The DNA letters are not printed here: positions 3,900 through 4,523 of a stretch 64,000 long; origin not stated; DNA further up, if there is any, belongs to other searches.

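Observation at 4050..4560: Orphan BrnA-like antitoxin gene embedded antisense between cas3' and cas1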

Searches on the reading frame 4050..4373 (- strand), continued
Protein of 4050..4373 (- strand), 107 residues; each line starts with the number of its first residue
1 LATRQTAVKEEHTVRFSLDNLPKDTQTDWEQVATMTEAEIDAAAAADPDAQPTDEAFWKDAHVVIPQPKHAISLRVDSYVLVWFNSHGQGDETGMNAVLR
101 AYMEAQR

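Call 59: fold_search(model_id=the predicted structure, library=pdb)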
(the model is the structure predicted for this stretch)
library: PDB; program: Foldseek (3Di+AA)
matches with E <= 10: 1; with E <= 0.001: 0
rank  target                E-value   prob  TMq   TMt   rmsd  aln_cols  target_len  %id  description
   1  7pzy_i                5.1e+00  0.02  0.16  0.16  29.2       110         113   15  Structure of the vacant Candida albicans 80S ribosome (released 2022-05-18)
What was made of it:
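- Tried and rejected: Foldseek of the AF2 monomer against the PDB: no meaningful hit (call 59).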

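Call 67: search_protein_families(library=ncbifam, proteins=[window:4050-4373:-], max_evalue=0.001)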
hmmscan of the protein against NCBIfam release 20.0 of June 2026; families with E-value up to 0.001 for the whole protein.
window:4050-4373:- (107 aa): 0 families

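Call 68: search_protein_families(library=pfam, proteins=[window:4050-4352:-, P0014, P0009, P0002, P0025, P0023, P0042, P0012], max_evalue=0.001)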
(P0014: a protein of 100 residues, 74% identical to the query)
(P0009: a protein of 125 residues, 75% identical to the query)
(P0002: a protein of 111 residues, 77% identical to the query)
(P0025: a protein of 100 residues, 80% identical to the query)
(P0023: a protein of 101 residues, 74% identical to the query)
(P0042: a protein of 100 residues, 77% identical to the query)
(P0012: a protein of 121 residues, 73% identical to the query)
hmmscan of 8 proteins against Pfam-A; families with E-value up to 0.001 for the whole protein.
window:4050-4352:- (100 aa): 1 family
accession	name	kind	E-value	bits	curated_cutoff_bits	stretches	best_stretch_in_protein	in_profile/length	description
PF14384.12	BrnA_antitoxin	-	1.9e-08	35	26.1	1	37-96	23-68/68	BrnA antitoxin of type II toxin-antitoxin system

P0014 (100 aa): 1 family
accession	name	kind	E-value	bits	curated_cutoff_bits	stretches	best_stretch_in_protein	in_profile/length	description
PF14384.12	BrnA_antitoxin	-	6e-19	68.6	26.1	1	16-96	4-68/68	BrnA antitoxin of type II toxin-antitoxin system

P0009 (125 aa): 1 family
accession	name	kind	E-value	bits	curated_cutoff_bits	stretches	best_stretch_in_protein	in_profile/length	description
PF14384.12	BrnA_antitoxin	-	2.2e-18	66.8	26.1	1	25-96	14-68/68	BrnA antitoxin of type II toxin-antitoxin system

P0002 (111 aa): 1 family
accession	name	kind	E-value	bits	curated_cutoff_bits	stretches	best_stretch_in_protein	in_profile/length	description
PF14384.12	BrnA_antitoxin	-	1.3e-18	67.6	26.1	1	35-107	13-68/68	BrnA antitoxin of type II toxin-antitoxin system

P0025 (100 aa): 1 family
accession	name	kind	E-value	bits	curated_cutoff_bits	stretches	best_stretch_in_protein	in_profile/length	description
PF14384.12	BrnA_antitoxin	-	4.4e-18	65.9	26.1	1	41-96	12-68/68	BrnA antitoxin of type II toxin-antitoxin system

P0023 (101 aa): 1 family
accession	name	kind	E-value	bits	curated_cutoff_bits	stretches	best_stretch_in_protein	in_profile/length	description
PF14384.12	BrnA_antitoxin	-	2.7e-18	66.5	26.1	1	32-96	21-68/68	BrnA antitoxin of type II toxin-antitoxin system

P0042 (100 aa): 1 family
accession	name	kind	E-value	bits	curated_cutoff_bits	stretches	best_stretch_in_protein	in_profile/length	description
PF14384.12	BrnA_antitoxin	-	3.7e-18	66.1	26.1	1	42-96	23-68/68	BrnA antitoxin of type II toxin-antitoxin system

P0012 (121 aa): 1 family
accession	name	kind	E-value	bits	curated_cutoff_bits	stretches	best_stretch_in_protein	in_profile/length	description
PF14384.12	BrnA_antitoxin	-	4.3e-19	69.1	26.1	1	40-117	7-68/68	BrnA antitoxin of type II toxin-antitoxin system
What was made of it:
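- On BrnA antitoxin family (Pfam PF14384 / DUF4415): However, seven close relatives score 66-69 bits (call 68).
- Pfam score is 35 bits, against 66-69 bits for seven relatives about 75% identical (call 68).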

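Call 69: find_related_loci(query=window:4050-4352:-, collection=metagenome_contigs, flank=7000)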
Query window:4050-4352:- (100 aa) in metagenome_contigs; peptide patterns used: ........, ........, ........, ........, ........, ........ (x = any residue, [..] = any of these).
175 stretches matched a pattern; 70 encode a relative of the query (tblastn E <= 1e-3); 70 distinct loci.
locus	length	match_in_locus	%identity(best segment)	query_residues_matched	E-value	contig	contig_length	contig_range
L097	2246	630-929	58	1-100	1e-36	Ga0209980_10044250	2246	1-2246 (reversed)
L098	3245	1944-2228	52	1-96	4e-31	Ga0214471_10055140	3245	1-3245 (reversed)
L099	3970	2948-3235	52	1-99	1e-30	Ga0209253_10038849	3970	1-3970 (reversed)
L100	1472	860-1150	55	1-98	4e-30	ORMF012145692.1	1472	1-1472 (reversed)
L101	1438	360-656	54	1-100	9e-30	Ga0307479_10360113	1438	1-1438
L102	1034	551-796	59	19-100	6e-30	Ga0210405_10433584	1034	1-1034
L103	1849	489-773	51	1-98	2e-29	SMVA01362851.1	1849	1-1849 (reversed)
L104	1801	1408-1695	49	1-99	2e-29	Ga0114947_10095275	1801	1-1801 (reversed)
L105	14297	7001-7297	52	1-100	3e-29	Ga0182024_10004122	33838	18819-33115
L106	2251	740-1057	49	1-99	2e-28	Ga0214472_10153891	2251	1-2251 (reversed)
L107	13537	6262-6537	51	1-98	6e-28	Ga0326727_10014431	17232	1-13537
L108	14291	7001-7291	51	1-98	4e-28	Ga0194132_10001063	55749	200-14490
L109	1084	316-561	55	16-98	1e-28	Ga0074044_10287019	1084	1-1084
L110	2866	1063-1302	53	20-99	2e-27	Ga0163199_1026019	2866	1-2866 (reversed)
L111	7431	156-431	50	1-98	2e-27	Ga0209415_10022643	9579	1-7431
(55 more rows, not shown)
